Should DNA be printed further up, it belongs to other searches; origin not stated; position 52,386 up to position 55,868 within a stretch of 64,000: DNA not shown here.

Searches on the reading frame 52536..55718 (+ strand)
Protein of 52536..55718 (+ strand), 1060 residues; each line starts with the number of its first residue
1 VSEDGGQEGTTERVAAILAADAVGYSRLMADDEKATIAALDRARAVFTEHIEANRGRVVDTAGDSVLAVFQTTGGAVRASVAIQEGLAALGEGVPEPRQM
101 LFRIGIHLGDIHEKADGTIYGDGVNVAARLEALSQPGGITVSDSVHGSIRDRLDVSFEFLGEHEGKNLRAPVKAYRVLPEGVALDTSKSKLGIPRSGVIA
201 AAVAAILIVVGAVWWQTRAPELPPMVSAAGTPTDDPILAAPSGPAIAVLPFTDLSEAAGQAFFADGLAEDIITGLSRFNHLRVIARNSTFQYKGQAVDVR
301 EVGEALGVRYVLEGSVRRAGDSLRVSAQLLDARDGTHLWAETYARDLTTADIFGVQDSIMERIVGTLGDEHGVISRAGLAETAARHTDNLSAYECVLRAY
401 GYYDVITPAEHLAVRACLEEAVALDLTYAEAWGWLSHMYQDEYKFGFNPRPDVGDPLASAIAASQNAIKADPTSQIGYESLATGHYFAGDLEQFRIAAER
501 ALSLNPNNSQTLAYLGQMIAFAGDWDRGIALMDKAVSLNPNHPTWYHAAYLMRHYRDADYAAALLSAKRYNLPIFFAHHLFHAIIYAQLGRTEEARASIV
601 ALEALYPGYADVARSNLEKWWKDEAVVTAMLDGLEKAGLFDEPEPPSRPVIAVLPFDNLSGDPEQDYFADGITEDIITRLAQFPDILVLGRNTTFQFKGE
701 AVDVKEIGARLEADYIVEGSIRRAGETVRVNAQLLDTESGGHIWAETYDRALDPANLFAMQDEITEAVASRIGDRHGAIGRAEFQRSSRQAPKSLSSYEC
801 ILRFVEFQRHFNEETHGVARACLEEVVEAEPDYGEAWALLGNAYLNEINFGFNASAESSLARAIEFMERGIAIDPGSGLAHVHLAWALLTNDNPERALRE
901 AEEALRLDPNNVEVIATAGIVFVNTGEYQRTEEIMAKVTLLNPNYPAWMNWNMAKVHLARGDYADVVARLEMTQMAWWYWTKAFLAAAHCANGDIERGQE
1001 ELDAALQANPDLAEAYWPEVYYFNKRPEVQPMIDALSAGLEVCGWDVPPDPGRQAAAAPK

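Call 9: search_protein_families(library=pfam, proteins=[window:52536-55718:+])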
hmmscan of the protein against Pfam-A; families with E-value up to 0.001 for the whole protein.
window:52536-55718:+ (1060 aa): 14 families
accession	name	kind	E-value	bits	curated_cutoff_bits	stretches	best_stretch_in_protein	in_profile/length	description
PF14559.12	TPR_19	-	2.8e-18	66.4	25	2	856-913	3-60/68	Tetratricopeptide repeat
PF13428.12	TPR_14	-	1.4e-17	62.9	23.5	0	881-915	4-38/44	Tetratricopeptide repeat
PF13431.12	TPR_17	-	3.8e-16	58.4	24.4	0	498-528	2-32/34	Tetratricopeptide repeat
PF07719.23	TPR_2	-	9.6e-16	57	27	1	880-911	3-34/34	Tetratricopeptide repeat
PF13181.12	TPR_8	-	1.8e-11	43.7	25.7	0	881-911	4-34/34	Tetratricopeptide repeat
PF00211.25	Guanylate_cyc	-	5.3e-10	39.6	21.9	1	16-163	10-168/183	Adenylate and Guanylate cyclase catalytic domain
PF23914.1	TPR_CcmH_CycH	-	1.9e-08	34.7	42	0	829-939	45-148/158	Cytochrome c-type biogenesis protein H TPR domain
PF13432.12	TPR_16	-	1.7e-07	32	32.7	0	818-877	15-64/65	Tetratricopeptide repeat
PF17680.6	FlgO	-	4.8e-07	30.1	22.6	0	650-740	19-115/130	FlgO protein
PF13414.12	TPR_11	-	1e-06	28.7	26.8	0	819-845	13-39/42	TPR repeat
PF13371.12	TPR_9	-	8.8e-05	22.9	35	0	887-930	5-47/73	Tetratricopeptide repeat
PF12895.13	ANAPC3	-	0.00017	22.2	27.2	0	497-549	11-63/82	Anaphase-promoting complex, cyclosome, subunit 3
PF07721.20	TPR_4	-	0.00023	21.9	27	0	578-597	3-22/26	Tetratricopeptide repeat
PF12569.14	NatA_aux_su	-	0.00084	18.8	33.3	0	893-960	207-273/515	N-terminal acetyltransferase A, auxiliary subunit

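Call 13: find_encoding_contigs(protein=window:52536-55718:+, flank=2000, max_places=4)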
Protein window:52536-55718:+ (1060 aa): 10 contigs read that carry it; 1 place shown.
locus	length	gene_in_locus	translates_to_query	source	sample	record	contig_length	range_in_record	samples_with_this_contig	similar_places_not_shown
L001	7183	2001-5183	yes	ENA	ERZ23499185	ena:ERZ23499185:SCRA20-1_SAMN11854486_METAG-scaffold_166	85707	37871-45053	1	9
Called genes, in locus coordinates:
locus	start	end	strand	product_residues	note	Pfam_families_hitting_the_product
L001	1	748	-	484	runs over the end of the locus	PF01946:Thi4 (faint), PF00890:FAD_binding_2, PF01134:GIDA (faint), PF01494:FAD_binding_3 (weak), PF07992:Pyr_redox_2 (weak), PF12831:FAD_oxidored, PF13450:NAD_binding_8 (weak)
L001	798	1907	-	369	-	PF00561:Abhydrolase_1, PF12146:Hydrolase_4, PF12697:Abhydrolase_6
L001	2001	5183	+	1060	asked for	PF00211:Guanylate_cyc, PF13428:TPR_14 (faint), PF13432:TPR_16 (faint), PF17680:FlgO (faint), PF07719:TPR_2 (faint), PF13181:TPR_8 (faint), PF13414:TPR_11 (faint), PF14559:TPR_19 (weak), +2 more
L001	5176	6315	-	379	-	PF02746:MR_MLE_N, PF13378:MR_MLE_C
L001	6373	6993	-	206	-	-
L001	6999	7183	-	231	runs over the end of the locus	PF00106:adh_short, PF13561:adh_short_C2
